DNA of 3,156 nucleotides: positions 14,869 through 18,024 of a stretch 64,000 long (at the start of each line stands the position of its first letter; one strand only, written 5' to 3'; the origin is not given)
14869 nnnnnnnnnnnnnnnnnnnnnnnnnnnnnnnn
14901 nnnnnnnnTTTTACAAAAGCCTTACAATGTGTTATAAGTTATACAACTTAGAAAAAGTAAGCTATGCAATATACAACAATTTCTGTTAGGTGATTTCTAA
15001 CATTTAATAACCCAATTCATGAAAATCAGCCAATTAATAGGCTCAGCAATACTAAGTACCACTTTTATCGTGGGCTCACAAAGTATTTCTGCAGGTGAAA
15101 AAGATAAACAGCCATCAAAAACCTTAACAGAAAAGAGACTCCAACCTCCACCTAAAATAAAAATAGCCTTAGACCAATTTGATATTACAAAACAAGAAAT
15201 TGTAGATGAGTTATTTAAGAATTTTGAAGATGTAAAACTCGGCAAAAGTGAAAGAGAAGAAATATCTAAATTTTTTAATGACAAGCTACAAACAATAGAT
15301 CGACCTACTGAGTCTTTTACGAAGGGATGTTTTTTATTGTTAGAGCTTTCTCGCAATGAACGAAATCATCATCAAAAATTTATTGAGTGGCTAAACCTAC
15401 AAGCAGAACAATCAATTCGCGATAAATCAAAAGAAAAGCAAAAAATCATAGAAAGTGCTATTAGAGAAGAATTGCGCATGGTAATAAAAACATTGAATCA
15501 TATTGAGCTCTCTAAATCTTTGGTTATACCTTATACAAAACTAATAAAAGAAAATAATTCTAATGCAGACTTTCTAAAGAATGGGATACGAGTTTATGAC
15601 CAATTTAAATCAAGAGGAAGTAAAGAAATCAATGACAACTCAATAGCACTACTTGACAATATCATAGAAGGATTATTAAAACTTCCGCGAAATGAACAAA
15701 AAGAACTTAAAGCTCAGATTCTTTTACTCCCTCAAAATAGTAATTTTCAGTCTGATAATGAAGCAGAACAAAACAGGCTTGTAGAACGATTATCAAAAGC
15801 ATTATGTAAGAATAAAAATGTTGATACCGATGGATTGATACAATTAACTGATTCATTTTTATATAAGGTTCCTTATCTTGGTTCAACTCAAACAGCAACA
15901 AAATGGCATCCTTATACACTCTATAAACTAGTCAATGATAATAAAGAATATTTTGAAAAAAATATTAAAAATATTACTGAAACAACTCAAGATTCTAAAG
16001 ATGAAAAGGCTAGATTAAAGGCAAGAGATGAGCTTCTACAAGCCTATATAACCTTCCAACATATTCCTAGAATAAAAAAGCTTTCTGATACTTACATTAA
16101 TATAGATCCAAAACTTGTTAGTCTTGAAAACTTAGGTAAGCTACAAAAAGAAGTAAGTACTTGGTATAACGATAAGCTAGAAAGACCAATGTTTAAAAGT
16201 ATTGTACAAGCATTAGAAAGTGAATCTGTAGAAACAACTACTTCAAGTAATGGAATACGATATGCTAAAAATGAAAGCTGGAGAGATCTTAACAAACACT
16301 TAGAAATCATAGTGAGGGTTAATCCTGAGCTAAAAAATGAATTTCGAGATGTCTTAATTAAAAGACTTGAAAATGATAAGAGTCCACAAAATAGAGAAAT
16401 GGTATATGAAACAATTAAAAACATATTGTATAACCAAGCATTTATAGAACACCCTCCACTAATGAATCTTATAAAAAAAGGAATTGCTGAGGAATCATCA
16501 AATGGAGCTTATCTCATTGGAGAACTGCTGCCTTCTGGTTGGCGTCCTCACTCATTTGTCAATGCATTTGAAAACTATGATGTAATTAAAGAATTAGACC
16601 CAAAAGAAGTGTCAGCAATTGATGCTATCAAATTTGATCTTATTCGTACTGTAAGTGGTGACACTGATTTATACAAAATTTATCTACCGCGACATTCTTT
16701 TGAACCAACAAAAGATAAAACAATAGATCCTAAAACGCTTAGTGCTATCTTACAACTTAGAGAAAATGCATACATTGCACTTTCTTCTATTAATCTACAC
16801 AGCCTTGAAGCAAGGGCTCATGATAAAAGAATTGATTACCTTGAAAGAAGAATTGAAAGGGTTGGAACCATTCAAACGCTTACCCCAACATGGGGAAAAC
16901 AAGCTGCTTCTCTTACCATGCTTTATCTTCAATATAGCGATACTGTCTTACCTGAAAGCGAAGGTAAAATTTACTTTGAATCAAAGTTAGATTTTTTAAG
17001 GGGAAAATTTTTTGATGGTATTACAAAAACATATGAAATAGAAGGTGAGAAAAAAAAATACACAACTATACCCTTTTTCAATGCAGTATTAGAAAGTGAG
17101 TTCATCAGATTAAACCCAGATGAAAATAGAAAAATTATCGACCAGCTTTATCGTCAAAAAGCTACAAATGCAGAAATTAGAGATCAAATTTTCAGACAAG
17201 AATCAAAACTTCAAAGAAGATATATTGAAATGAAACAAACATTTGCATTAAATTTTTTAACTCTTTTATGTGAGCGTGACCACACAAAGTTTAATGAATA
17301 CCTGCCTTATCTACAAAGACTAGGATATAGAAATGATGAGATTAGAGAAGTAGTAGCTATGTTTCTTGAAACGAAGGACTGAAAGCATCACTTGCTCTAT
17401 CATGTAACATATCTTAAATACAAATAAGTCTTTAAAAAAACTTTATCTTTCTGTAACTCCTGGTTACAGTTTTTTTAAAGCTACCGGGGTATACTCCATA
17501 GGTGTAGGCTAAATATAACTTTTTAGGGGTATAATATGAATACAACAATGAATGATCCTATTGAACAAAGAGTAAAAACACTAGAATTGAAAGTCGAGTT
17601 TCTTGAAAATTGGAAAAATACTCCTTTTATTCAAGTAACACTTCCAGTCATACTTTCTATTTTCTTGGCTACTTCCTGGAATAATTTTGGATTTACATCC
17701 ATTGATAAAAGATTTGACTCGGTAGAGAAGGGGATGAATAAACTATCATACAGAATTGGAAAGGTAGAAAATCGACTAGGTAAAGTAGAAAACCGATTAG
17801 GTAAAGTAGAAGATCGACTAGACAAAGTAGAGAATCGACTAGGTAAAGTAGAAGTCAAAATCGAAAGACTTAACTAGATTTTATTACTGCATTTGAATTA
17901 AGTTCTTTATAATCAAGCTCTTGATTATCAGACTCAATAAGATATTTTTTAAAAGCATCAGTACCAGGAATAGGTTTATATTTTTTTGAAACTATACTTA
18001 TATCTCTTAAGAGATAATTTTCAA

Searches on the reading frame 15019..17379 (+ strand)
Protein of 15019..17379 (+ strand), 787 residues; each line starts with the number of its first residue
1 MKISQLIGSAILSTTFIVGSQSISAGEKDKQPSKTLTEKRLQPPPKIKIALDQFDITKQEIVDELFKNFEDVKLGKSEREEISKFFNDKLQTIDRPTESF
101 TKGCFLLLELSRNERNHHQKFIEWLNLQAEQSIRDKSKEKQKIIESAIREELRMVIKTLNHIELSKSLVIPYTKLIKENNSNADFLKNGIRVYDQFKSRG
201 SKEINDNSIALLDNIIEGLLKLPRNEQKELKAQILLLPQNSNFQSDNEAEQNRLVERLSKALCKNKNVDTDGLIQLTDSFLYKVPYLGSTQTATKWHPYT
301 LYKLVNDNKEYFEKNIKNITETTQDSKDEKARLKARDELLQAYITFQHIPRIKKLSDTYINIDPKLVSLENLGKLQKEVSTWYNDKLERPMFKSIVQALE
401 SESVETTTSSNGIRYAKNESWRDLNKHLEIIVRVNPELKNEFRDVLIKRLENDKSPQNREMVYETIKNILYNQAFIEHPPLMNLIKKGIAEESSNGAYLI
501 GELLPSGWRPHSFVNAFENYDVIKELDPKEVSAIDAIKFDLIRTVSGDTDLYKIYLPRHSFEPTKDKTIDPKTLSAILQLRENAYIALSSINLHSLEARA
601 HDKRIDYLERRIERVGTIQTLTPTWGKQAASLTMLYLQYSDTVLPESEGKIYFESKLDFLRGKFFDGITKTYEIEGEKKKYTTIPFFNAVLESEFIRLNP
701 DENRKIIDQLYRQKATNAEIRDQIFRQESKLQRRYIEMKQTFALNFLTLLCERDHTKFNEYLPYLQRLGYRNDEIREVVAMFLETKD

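Call 11: search_protein_families(library=pfam, proteins=[window:15019-17379:+], max_evalue=0.01)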
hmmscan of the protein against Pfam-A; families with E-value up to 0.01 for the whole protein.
window:15019-17379:+ (787 aa): 0 families

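Call 16: list_cluster_members(proteins=[P0001, window:15019-17379:+, window:21838-22035:+])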
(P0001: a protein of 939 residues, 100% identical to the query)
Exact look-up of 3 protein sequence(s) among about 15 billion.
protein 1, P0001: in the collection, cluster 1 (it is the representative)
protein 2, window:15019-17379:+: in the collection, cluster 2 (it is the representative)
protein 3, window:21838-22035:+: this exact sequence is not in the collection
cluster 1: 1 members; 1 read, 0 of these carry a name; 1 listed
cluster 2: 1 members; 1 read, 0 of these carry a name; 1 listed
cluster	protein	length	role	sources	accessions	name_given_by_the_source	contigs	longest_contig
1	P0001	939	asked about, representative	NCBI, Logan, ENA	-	-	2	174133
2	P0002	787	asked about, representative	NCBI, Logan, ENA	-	-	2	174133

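Call 24: find_related_loci(query=window:15019-17379:+, collection=genome_contigs, flank=8000)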
Query window:15019-17379:+ (787 aa) in genome_contigs; peptide patterns used: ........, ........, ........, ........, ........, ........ (x = any residue, [..] = any of these).
164 stretches matched a pattern; 1 encode a relative of the query (tblastn E <= 1e-3); 1 distinct loci.
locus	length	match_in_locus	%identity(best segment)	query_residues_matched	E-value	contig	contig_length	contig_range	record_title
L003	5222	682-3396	57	6-783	0e+0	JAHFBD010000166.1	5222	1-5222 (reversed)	MAG: Candidatus Melainabacteria bacterium isolate nzgw190 NODE_16750_length_5223_cov_3.074285, whole genome shotgun sequ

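Call 32: search_protein_representatives(alignment_id=A1)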
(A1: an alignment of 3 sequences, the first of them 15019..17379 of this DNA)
Query: 3 sequences, 785 profile positions. Proteins with E-value up to 0.001 (for the whole library): 48; up to 1e-10: 42; up to 1e-30: 20. The best 48 are listed.
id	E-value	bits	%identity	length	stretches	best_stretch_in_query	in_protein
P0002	0.0e+00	1535.1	-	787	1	1-784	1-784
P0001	0.0e+00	1167.9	-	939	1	2-684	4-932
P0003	9.0e-219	745.3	-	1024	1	4-784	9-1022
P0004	4.1e-143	495.1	-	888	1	3-783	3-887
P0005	8.4e-131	454.4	-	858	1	1-780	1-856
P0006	2.5e-129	449.5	-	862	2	506-783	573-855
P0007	1.9e-127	443.2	-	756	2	106-772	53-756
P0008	1.4e-120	420.5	-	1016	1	1-779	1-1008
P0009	1.0e-99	351.6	-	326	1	461-784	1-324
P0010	6.2e-97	342.4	-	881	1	3-777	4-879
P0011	6.5e-90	319.1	-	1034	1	4-782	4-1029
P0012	1.2e-85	305.1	-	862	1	95-744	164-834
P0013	9.3e-82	292.2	-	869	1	105-769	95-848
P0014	3.3e-69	250.7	-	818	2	510-777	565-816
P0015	3.3e-60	220.9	-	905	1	4-781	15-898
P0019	5.4e-38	147.4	-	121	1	673-783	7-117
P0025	8.1e-26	107.2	-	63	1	723-785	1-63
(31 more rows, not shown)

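Call 34: find_encoding_contigs(protein=P0019, flank=4000, max_places=4)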
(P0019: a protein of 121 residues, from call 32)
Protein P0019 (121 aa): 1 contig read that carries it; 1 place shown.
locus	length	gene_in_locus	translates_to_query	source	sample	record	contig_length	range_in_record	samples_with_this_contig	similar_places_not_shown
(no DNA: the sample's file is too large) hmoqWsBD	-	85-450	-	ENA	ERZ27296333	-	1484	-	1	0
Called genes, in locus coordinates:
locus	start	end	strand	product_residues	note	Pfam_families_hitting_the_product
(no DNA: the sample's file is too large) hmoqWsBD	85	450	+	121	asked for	-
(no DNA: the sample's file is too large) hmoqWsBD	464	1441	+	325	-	PF08240:ADH_N, PF00107:ADH_zinc_N, PF13602:ADH_zinc_N_2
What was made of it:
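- Tried and rejected: Its DNA was not retrievable (call 34).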

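Call 35: find_encoding_contigs(protein=P0003, flank=6000, max_places=4)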
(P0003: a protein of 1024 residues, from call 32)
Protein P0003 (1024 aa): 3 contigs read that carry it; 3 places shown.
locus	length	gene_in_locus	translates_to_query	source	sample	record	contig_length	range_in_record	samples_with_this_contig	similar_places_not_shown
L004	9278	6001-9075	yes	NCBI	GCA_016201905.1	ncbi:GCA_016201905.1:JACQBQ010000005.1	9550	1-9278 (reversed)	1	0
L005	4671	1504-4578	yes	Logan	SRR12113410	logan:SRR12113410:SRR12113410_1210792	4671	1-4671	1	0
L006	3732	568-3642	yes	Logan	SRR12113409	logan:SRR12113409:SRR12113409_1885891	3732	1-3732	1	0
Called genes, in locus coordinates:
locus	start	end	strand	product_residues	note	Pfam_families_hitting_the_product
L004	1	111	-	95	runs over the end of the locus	-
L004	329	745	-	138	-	PF00072:Response_reg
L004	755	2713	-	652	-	PF01590:GAF (weak), PF13185:GAF_2, PF00512:HisKA, PF02518:HATPase_c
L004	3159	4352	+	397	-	PF00072:Response_reg, PF00512:HisKA, PF02518:HATPase_c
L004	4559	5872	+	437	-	PF19289:PmbA_TldD_3rd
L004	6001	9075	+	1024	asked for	-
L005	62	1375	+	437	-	PF19289:PmbA_TldD_3rd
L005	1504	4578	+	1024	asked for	-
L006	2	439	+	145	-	?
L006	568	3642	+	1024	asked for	-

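Call 38: find_related_loci(query=A3, collection=metagenome_contigs, flank=4000)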
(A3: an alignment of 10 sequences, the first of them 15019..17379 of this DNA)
Query A3 (787 aa) in metagenome_contigs; peptide patterns used: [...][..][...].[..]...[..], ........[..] (x = any residue, [..] = any of these).
294 stretches matched a pattern; 6 encode a relative of the query (tblastn E <= 1e-3); 6 distinct loci.
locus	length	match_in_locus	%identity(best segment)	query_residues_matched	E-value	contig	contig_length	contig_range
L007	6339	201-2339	53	82-783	0e+0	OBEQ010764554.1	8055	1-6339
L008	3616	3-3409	31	1-787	8e-96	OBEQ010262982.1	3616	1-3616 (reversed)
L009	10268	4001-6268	30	1-772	2e-90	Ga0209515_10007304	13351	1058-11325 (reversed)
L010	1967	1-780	53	520-783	3e-88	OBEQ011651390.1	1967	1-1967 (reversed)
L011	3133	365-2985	30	1-787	7e-83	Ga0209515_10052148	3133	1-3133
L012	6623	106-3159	50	295-783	3e-69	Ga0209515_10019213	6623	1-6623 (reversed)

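Call 58: predict_structure(alignment_id=A5)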
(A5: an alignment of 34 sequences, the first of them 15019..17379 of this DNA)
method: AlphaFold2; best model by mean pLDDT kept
length: 787 residues; sequences in the alignment: 34
mean_pLDDT: 86.9   pTM: 0.81
mean pLDDT of the five models: 86.9, 86.6, 85.1, 84.4, 84.1
residues with pLDDT >= 90: 522; 70-90: 168; 50-70: 44; < 50: 53
segments of 3 or more residues with pLDDT < 50: 1-44, 354-359
pLDDT, mean of each block of 10 residues (from residue 1): 37 35 33 33 50 63 68 75 89 87 89 89 95 95 96 87 91 97 96 86 88 95 92 90 78 92 86 93 79 86 95 97 95 96 92 54 69 93 96 97 85 76 94 92 97 95 96 91 97 95 83 91 88 94 96 94 87 94 98 79 96 92 97 96 93 97 96 92 95 97 97 95 97 97 96 88 97 96 70
secondary structure, 60 per line:
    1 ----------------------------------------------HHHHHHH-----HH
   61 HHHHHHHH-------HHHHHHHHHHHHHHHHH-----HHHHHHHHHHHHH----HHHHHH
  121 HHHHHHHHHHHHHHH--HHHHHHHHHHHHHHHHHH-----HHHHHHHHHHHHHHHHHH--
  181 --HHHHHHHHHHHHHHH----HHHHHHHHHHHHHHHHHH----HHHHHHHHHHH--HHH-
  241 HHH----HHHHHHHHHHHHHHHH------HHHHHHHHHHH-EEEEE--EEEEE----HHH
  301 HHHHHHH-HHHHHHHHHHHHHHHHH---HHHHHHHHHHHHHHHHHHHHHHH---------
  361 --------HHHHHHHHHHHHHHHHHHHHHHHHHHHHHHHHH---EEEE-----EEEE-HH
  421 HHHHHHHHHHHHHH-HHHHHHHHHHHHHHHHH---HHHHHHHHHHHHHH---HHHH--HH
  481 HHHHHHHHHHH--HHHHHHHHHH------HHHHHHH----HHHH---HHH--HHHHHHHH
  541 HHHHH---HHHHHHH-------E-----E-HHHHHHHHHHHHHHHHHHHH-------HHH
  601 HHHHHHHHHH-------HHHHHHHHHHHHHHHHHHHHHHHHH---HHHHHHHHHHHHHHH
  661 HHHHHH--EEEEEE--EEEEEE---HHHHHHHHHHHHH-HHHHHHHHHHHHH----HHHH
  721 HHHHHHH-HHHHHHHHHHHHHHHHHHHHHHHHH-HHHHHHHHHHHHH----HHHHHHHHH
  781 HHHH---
elements in order (helices of 4 or more, strands of 3 or more residues): H47-53 H59-68 H76-92 H98-110 H115-135 H138-155 H161-178 H183-197 H202-219 H224-234 H248-263 H270-280 E282-286 E289-293 H298-307 H309-325 H329-351 H369-401 E405-408 E414-417 H419-434 H436-452 H456-469 H473-476 H479-491 H494-503 H510-516 H521-524 H533-545 H549-555 H571-590 H598-610 H618-642 H646-666 E669-674 E677-682 H686-698 H700-712 H717-727 H729-753 H755-767 H772-784
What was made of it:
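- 15019..17382 (+): Paralog 1, intact (787 aa). It serves as the reference for the uninterrupted architecture. AlphaFold2 model: pLDDT 86.9, alpha-solenoid (call 58).
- In the model the tract encodes a hairpin turn followed by six helices at pLDDT above 90 (call 58). The run falls exactly at the boundary of a discrete C-terminal module (call 58).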

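Call 60: fold_search(model_id=the predicted structure, library=pdb)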
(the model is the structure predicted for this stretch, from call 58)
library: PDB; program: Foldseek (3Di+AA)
matches with E <= 10: 1159; with E <= 0.001: 63
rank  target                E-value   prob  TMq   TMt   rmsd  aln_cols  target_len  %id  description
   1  7z8v_D                1.1e-05  1.00  0.20  0.16  22.8       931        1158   11  CAND1-SCF-SKP2 (SKP1deldel) CAND1 engaged SCF rocked (released 2023-04-19)
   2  7zbz_D                1.6e-05  1.00  0.18  0.14  23.9       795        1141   12  CAND1 delhairpin-SCF-SKP2 CAND1 partly engaged SCF partly rocked (released 2023-04-19)
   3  6en4_C                3.5e-05  1.00  0.23  0.22  23.3       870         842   11  SF3b core in complex with a splicing modulator (released 2018-06-20)
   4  7z8t_D                3.8e-05  1.00  0.20  0.15  23.2       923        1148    9  CAND1-SCF-SKP2 CAND1 engaged SCF rocked (released 2023-04-19)
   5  7z8r_D                4.5e-05  1.00  0.18  0.14  21.8       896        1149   10  CAND1-CUL1-RBX1 (released 2023-04-19)
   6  8qo9_B1               5.4e-05  1.00  0.22  0.20  26.3       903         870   12  Cryo-EM structure of a human spliceosomal B complex protomer (released 2024-01-24)
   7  7sqc_P1               5.6e-05  1.00  0.20  0.21  23.1       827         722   11  Ciliary C1 central pair apparatus isolated from Chlamydomonas reinhardtii (released 2022-04-13)
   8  5j3v_A                6.9e-05  1.00  0.16  0.15  27.4       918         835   10  Crystal structure of human Karyopherin-beta2 bound to the histone H3 tail (released 2016-09-21)
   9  9ce3_A                7.2e-05  1.00  0.19  0.13  23.3       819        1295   12  Structure of the TSC:WIPI3 lysosomal recruitment complex (released 2024-12-04)
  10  9gy4_F                8.3e-05  1.00  0.16  0.10  25.1      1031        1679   11  60S ribosomal subunit in complex with E3-UFM1 ligase and RQC machinery components NEMF and LTN1 (Composite map) (released 2025-05-14)
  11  3w3t                  9.5e-05  1.00  0.25  0.20  25.0       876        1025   10  Crystal structure of Kap121p (released 2013-04-10)
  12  2z5o_A                1.1e-04  1.00  0.17  0.16  25.8       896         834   11  Complex of Transportin 1 with JKTBP NLS (released 2007-10-23)
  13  1u6g_C                1.2e-04  1.00  0.19  0.15  27.8       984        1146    9  Crystal Structure of The Cand1-Cul1-Roc1 Complex (released 2004-12-14)
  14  3w3u                  1.3e-04  1.00  0.26  0.21  22.5       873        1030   12  Crystal structure of Kap121p mutant R349A/Q350A/D353A/E396A/N430K/D438A/N477A (released 2013-04-10)
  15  6ah0_1                1.4e-04  1.00  0.22  0.18  26.7       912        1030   12  The Cryo-EM Structure of the Precusor of Human Pre-catalytic Spliceosome (pre-B complex) (released 2018-11-14)
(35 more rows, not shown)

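Call 62: list_cluster_members(proteins=[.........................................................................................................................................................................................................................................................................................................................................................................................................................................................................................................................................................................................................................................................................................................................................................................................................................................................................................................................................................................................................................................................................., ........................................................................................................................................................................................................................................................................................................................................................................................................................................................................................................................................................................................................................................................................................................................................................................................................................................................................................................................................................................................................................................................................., P0025, P0019, P0003])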
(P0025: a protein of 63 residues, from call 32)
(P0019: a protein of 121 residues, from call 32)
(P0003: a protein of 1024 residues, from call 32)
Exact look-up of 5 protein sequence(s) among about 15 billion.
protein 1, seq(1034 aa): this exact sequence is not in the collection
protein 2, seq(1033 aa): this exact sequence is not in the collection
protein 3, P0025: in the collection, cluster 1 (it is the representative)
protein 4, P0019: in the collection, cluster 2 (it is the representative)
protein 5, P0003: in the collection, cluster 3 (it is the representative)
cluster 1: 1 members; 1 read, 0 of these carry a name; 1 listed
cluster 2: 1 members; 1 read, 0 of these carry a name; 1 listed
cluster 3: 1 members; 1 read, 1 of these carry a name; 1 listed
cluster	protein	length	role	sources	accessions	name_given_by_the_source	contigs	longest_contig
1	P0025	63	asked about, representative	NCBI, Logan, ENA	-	-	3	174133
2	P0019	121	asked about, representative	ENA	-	-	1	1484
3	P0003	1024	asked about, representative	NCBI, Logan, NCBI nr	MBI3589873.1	MAG: hypothetical protein HY094_00650 [Candidatus Melainabacteria bacterium] | hypothetical protein [Candidatus Melainabacteria bacterium]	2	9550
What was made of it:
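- Tried and rejected: The Melainabacteria assignment rests on the relatives' titles (calls 24, 62).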

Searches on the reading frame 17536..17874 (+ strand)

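Call 74: search_protein_families(library=pfam, proteins=[window:17536-17874:+], max_evalue=0.001)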
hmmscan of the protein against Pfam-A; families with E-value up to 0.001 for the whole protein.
window:17536-17874:+ (113 aa): 5 families
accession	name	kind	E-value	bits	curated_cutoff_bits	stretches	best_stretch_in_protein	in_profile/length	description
PF23991.1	DUF7310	-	4.6e-06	27.5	40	1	56-110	28-82/83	Coiled-coil region of unknown function (DUF7310)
PF05377.16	FlaC_arch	-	5.8e-06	27.1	27.8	0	73-112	1-40/55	Flagella accessory protein C (FlaC)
PF10779.14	XhlA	-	0.00032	21.2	34.7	0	77-112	2-37/67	Haemolysin XhlA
PF02646.22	RmuC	-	0.00065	19.3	26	1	32-112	200-281/291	RmuC family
PF09763.15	Sec3_CC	-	0.00093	19.5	27.1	0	49-108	19-78/133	Exocyst complex component Sec3, coiled-coil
